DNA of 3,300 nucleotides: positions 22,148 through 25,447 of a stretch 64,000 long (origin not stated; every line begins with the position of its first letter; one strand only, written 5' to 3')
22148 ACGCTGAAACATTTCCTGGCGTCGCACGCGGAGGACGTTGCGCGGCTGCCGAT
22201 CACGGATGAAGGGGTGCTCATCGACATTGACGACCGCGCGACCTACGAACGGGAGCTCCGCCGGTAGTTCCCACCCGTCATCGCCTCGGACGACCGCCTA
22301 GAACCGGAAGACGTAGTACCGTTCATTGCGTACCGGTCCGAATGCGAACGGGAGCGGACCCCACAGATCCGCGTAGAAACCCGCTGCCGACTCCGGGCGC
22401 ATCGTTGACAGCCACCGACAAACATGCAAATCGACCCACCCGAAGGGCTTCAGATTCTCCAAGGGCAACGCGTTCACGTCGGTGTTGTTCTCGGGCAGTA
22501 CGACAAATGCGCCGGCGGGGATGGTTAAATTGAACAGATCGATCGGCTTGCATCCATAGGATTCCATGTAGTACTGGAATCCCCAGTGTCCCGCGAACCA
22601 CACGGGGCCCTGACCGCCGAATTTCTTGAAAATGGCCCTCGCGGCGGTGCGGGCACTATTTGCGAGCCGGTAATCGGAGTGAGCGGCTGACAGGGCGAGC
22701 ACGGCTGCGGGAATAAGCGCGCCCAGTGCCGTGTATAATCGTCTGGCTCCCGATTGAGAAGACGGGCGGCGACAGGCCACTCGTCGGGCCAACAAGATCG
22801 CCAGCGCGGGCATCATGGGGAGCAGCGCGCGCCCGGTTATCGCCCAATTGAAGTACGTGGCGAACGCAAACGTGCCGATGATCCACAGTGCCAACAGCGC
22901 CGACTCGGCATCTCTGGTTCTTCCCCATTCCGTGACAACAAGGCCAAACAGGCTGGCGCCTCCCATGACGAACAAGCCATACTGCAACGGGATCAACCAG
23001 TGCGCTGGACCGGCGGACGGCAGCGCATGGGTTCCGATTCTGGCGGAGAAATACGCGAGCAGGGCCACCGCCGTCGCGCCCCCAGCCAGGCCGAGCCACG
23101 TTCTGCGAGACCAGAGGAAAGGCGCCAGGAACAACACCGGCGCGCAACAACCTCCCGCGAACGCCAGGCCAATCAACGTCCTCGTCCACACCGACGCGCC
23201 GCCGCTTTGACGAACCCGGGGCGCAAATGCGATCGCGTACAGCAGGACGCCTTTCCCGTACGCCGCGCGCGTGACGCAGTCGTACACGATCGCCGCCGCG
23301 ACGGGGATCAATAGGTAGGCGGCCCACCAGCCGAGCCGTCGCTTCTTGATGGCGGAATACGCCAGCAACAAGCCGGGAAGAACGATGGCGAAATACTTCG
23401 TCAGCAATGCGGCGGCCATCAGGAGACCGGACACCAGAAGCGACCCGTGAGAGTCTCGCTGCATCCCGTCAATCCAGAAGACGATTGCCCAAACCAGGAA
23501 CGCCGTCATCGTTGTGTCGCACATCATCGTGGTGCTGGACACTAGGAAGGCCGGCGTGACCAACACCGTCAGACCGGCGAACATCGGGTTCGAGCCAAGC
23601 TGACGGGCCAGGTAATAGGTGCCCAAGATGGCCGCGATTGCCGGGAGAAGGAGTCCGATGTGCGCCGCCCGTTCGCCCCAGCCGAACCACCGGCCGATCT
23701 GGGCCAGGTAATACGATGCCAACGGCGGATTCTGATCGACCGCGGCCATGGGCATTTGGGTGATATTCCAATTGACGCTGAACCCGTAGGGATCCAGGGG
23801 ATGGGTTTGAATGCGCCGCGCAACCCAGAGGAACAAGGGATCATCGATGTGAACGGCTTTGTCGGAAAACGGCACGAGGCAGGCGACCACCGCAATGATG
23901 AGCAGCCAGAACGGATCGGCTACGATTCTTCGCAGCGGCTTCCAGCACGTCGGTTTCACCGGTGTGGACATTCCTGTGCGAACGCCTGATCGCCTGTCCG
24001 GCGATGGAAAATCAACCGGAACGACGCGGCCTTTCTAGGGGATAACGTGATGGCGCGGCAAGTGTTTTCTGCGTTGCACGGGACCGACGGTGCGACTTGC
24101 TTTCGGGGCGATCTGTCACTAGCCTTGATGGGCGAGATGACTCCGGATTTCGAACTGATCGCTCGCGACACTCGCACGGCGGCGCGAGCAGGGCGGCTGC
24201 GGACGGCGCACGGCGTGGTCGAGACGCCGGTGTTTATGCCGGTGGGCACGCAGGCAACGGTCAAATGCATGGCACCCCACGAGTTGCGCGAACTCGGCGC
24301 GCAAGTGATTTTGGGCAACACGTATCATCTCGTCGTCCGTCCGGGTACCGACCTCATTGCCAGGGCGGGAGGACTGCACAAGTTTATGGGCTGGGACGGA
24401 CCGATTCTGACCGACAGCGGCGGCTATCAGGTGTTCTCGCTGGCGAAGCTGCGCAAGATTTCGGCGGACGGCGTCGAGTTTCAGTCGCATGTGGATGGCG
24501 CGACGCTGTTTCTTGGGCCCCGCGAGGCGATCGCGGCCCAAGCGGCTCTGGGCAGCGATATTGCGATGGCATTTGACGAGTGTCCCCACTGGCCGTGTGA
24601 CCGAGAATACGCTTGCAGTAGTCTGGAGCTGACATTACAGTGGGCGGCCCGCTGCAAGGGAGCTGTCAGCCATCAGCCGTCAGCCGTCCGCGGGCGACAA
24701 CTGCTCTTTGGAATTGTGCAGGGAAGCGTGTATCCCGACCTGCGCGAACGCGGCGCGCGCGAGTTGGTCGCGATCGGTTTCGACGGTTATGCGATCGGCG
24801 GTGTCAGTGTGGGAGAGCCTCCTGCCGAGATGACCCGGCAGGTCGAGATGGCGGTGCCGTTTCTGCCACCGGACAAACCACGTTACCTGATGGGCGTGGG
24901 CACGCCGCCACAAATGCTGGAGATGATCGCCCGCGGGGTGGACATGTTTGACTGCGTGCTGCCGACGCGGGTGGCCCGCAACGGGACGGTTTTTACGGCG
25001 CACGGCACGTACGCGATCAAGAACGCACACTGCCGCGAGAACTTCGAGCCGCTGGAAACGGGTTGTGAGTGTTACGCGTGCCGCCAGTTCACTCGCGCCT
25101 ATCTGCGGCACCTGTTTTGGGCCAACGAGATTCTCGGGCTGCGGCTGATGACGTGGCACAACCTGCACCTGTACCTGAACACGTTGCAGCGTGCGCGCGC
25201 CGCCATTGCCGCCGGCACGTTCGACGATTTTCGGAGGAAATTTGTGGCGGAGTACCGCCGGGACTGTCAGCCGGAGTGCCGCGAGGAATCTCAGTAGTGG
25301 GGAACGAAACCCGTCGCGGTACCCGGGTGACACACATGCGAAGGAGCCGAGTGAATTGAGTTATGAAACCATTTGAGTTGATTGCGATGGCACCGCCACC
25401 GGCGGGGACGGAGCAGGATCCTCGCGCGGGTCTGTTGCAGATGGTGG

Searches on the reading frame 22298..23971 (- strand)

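Call 77: search_protein_families(library=pfam, proteins=[window:22298-23971:-], max_evalue=0.0001)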
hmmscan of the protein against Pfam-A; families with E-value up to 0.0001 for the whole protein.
window:22298-23971:- (557 aa): 1 family
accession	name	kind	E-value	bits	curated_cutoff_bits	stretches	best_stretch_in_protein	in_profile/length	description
PF13231.12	PMT_2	-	4.1e-13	50.3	26.1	1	81-229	2-154/160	Dolichyl-phosphate-mannose-protein mannosyltransferase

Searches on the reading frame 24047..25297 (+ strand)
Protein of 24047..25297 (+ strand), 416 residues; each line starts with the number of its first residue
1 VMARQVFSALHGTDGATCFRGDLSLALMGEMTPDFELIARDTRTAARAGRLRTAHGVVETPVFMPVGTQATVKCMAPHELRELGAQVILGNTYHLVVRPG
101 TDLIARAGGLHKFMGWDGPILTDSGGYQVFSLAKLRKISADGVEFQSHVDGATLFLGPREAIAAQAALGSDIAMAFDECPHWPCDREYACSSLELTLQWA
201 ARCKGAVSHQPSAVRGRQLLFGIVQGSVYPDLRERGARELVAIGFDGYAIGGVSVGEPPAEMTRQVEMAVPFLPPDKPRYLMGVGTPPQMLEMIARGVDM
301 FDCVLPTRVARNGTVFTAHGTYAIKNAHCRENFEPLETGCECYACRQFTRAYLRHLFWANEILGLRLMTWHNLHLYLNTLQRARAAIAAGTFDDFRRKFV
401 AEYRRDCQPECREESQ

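Call 77: search_protein_families(library=pfam, proteins=[window:24047-25297:+], max_evalue=0.0001)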
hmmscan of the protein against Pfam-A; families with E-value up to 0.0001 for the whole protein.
window:24047-25297:+ (416 aa): 1 family
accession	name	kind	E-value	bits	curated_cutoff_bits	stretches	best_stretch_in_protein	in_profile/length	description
PF01702.25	TGT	-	1.8e-157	524.4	26.3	1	45-404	2-356/357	Queuine tRNA-ribosyltransferase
